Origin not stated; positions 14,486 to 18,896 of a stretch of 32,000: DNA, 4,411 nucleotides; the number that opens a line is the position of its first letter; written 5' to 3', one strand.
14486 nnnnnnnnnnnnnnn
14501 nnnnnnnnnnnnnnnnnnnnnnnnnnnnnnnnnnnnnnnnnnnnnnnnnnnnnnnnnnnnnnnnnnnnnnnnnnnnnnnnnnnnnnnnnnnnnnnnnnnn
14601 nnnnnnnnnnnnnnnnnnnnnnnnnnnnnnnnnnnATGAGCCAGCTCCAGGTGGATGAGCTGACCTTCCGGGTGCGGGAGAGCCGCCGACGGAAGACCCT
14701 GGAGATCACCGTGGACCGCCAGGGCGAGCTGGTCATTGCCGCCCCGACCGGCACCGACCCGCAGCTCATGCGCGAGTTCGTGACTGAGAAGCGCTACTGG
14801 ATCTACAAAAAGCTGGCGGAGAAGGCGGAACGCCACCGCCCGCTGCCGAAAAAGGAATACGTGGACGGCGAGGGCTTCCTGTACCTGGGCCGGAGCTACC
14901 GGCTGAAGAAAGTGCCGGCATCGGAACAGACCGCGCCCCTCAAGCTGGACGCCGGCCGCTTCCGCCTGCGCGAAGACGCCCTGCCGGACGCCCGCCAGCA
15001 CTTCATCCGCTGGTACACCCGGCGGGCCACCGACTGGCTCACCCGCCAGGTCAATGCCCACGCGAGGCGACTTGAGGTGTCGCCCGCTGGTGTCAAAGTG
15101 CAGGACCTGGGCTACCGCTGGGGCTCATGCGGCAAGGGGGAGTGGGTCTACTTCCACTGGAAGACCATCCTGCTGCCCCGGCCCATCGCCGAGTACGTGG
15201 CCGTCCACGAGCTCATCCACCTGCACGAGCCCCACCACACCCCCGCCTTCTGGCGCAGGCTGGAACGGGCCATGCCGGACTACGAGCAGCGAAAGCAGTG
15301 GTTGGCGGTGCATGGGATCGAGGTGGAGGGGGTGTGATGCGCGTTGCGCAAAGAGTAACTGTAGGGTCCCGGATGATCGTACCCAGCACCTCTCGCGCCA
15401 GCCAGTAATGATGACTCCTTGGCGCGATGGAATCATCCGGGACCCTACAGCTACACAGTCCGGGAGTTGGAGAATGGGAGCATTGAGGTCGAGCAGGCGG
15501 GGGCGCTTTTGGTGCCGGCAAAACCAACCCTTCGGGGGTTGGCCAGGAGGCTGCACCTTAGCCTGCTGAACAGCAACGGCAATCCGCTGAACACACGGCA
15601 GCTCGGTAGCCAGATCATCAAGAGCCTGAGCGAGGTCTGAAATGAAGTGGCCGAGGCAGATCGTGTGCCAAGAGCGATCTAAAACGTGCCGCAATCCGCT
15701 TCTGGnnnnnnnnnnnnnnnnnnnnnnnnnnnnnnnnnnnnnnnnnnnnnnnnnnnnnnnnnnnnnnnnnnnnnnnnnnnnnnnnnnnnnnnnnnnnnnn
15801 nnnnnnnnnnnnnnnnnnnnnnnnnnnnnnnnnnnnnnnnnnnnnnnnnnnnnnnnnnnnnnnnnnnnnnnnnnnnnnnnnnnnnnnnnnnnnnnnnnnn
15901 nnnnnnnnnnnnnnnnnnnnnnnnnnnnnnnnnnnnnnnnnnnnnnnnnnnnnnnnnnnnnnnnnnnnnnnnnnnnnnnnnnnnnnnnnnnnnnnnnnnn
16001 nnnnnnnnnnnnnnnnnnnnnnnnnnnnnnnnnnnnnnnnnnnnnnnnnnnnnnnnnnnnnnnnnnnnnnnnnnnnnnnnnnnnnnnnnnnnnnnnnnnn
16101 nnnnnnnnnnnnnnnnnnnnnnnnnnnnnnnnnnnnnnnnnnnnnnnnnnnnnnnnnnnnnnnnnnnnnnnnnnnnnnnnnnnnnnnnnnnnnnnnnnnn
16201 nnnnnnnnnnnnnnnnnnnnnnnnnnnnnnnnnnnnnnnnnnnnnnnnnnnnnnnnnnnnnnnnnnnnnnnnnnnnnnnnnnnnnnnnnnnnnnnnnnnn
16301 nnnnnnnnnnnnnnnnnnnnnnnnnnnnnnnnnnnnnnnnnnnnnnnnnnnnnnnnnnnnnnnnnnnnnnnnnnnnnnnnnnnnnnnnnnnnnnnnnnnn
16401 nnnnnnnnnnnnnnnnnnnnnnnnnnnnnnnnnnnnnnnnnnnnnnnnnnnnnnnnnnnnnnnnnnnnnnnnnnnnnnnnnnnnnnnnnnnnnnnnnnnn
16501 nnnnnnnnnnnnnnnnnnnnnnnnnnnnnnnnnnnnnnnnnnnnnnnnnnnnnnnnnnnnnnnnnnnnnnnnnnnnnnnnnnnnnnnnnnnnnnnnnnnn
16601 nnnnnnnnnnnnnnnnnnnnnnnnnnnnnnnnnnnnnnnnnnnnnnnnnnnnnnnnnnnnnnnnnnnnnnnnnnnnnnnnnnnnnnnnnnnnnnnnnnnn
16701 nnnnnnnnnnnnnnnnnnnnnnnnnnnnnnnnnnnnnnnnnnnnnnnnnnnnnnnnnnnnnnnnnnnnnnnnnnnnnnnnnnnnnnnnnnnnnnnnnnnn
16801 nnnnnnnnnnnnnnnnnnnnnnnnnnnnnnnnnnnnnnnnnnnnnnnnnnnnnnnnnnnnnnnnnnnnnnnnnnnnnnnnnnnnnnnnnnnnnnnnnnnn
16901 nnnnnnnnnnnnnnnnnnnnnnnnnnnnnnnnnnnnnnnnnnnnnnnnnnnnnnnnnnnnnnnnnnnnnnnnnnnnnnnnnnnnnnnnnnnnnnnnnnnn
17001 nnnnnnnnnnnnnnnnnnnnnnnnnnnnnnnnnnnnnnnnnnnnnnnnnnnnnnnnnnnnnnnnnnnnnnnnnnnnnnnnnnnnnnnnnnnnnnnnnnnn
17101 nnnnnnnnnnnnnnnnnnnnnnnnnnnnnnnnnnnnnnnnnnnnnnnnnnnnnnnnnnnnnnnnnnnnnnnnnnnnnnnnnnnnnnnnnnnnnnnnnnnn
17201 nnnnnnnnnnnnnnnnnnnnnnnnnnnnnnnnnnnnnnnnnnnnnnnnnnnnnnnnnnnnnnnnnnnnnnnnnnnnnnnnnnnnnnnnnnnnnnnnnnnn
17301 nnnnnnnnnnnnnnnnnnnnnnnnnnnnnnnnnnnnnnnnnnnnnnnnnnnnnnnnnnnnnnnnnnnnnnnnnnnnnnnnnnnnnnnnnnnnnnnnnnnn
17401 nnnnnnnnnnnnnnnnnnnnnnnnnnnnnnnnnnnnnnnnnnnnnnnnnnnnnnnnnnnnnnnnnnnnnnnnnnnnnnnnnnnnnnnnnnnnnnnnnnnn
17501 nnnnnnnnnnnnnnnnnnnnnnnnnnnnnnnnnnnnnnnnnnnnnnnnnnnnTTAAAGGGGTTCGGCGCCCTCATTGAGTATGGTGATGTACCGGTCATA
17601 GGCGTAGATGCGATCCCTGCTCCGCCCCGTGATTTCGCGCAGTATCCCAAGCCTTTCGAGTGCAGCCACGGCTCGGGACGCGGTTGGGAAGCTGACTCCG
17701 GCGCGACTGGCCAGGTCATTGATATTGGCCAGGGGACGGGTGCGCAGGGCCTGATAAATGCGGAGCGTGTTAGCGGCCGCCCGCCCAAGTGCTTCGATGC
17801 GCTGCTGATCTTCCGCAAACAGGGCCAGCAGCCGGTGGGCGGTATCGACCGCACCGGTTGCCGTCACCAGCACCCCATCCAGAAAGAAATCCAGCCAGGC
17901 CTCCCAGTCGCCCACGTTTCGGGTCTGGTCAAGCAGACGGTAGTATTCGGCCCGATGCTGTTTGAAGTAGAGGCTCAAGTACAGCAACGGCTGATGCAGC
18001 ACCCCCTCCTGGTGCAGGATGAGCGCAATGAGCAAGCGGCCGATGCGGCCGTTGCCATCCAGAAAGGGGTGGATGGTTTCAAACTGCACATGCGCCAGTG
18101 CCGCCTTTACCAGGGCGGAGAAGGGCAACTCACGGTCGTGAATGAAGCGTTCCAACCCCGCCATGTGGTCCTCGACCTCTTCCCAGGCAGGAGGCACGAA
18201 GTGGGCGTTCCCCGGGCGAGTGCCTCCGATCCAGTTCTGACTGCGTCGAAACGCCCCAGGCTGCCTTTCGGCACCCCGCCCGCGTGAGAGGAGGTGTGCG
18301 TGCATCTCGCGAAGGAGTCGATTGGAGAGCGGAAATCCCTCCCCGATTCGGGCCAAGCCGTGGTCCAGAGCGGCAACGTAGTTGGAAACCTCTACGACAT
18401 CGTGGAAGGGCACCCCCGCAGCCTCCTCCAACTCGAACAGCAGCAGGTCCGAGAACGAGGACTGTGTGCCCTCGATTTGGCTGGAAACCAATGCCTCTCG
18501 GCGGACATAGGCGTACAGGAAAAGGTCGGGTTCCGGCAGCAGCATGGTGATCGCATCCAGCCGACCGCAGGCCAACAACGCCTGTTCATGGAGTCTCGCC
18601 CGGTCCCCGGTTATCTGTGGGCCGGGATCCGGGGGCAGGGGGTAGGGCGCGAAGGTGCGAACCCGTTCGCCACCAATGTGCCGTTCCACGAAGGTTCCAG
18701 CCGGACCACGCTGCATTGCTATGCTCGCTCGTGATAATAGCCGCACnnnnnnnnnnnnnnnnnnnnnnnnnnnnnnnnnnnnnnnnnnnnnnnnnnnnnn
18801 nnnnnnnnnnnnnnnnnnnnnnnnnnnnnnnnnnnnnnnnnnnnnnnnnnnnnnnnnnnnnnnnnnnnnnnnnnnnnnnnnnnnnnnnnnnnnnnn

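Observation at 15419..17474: Candidate undescribed module between the type I RM and Fic: small ORF plus DUF4236-like membrane protein plus standalone DUF3320-like protein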

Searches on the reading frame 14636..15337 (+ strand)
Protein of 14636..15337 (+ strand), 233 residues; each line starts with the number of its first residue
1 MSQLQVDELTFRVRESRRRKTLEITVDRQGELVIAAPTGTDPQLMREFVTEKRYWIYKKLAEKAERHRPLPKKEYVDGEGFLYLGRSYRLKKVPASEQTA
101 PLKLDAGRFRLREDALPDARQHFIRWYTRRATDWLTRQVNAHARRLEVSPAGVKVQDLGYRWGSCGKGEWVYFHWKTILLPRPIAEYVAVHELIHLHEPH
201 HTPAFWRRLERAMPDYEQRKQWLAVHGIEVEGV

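Call 3: search_protein_families(library=pfam, proteins=[window:14636-15337:+], max_evalue=1)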
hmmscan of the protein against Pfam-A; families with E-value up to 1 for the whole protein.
window:14636-15337:+ (233 aa): 1 family
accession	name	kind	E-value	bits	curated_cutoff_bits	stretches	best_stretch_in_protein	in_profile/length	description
PF01863.23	YgjP-like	-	2.3e-56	191.5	26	1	20-224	1-205/207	YgjP-like, metallopeptidase domain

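Call 4: search_protein_families(library=padloc, proteins=[window:14636-15337:+], max_evalue=1)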
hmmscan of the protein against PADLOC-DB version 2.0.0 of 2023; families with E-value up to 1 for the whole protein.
window:14636-15337:+ (233 aa): 0 families

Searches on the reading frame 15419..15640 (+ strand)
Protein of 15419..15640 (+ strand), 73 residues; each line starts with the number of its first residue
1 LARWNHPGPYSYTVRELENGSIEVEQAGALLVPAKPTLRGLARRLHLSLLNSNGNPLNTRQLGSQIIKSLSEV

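Call 3: search_protein_families(library=pfam, proteins=[window:15419-15640:+], max_evalue=1)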
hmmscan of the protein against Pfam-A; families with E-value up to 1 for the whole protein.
window:15419-15640:+ (73 aa): 1 family
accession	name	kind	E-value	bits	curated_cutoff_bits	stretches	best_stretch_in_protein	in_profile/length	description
PF03810.25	IBN_N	-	0.19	12.2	21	1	47-69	19-41/73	Importin-beta N-terminal domain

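Call 4: search_protein_families(library=padloc, proteins=[window:15419-15640:+], max_evalue=1)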
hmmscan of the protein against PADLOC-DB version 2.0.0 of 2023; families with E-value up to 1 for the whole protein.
window:15419-15640:+ (73 aa): 0 families

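Call 59: search_protein_families(library=ncbifam, proteins=[window:15419-15640:+], max_evalue=0.01)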
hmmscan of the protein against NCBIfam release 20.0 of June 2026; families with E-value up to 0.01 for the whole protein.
window:15419-15640:+ (73 aa): 0 families

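Call 88: search_dna_similar(query=window:15419-15637:+, collection=plasmids, mode=protein, max_evalue=1, max_rows=15)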
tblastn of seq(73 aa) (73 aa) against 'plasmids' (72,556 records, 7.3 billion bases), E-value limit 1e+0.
No match.

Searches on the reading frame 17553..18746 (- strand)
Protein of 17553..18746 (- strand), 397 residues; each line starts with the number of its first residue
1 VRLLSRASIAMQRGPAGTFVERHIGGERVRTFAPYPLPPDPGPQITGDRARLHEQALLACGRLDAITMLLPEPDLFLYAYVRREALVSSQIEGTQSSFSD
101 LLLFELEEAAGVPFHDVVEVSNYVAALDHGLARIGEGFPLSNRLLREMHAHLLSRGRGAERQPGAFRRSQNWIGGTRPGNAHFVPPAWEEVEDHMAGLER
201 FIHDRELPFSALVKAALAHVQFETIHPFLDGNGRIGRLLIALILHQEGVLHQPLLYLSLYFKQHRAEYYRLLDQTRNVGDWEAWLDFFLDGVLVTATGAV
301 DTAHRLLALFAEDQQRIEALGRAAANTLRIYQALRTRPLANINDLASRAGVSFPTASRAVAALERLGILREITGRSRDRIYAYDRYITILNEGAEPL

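Call 3: search_protein_families(library=pfam, proteins=[window:17553-18746:-], max_evalue=1)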
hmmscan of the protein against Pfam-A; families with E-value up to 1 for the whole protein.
window:17553-18746:- (397 aa): 18 families
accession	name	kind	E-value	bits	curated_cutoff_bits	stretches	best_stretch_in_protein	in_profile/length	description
PF13784.11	Fic_N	-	4.8e-23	81.4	26.7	1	52-131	3-81/82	Fic/DOC family N-terminal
PF02661.23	Fic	-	5.8e-20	72.4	24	1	139-244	1-93/93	Fic/DOC family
PF09339.16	HTH_IclR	-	1.4e-05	25.2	22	1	324-370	2-49/52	IclR helix-turn-helix domain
PF13412.12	HTH_24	-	3.3e-05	23.8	21.9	1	326-370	4-48/48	Winged helix-turn-helix DNA-binding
PF12840.13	HTH_20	-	0.0012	19.3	27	1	327-371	6-50/51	Helix-turn-helix domain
PF01047.28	MarR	-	0.0014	18.9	24.6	1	334-370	12-48/59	MarR family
PF13545.12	HTH_Crp_2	-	0.0016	18.8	27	1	343-375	26-57/70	Crp-like helix-turn-helix domain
PF07756.17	DUF1612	-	0.0026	18.4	30.1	1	202-276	21-92/127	Protein of unknown function (DUF1612)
PF25213.1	HVO_A0261_N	-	0.0029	17.9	35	1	325-373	11-58/86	HVO_A0261 N-terminal domain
PF01978.25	TrmB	-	0.0035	17.6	25.6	1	329-381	12-62/68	Sugar-specific transcriptional regulator TrmB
PF12802.13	MarR_2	-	0.0063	17.1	27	1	340-370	21-51/61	MarR family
PF08279.18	HTH_11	-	0.008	16.5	25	1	328-372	3-46/55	HTH domain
PF00356.27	LacI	-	0.016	15.4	27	1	342-360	2-20/46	Bacterial regulatory proteins, lacI family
PF24033.1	DUF7342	-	0.022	15.2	31.6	1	342-392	20-69/150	Family of unknown function (DUF7342)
PF25212.1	HVO_A0114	-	0.04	14.1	27.6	1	326-385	23-83/84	HVO_A0114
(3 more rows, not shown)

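Call 4: search_protein_families(library=padloc, proteins=[window:17553-18746:-], max_evalue=1)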
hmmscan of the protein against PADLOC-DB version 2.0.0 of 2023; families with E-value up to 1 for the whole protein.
window:17553-18746:- (397 aa): 18 families
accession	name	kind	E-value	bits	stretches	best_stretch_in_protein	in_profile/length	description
PDLC03963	SoFic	-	1e-116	388.3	1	30-391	7-359/361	-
PDLC04966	PDC-S24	-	8.9e-25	85.5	1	131-274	223-367/497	-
PDLC04836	PDC-S04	-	1.3e-19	68.3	1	88-277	33-214/244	-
PDLC04840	PDC-S04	-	2.4e-18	64.7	1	83-274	14-198/227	-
PDLC04837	PDC-S04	-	1.2e-17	61.9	1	78-277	22-210/234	-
PDLC04839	PDC-S04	-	3.4e-12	44.5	1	164-270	80-181/205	-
PDLC04838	PDC-S04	-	8.5e-05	20.4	1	192-249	109-167/209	-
PDLC04370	PDC-M05A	-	0.0008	17.3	1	339-377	30-69/194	-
PDLC01857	CARF3--CARF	-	0.0015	16.2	1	318-390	124-192/201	-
PDLC01434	CasR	-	0.0046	14.8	1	325-377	128-178/191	"CAS-I,CAS-II,CAS-III,CAS-IV,CAS-V,CAS-VI; associated_signaling"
PDLC04842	PDC-S04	-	0.0096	13.7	1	219-247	105-133/202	-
PDLC04841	PDC-S04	-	0.01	13.5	1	218-247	202-231/292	-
PDLC01720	Csa3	-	0.015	13.9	1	317-385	15-87/118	Csa3_1_CAS-I-II-III-IV-V-VI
PDLC01438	Csa3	-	0.018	13.1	1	320-382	145-200/305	"CAS-I,CAS-II,CAS-III,CAS-IV,CAS-V,CAS-VI; associated_signaling"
PDLC01268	CasR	-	0.022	12.7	1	326-375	125-170/179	"CAS-I,CAS-II,CAS-III,CAS-IV,CAS-V,CAS-VI; associated_signaling"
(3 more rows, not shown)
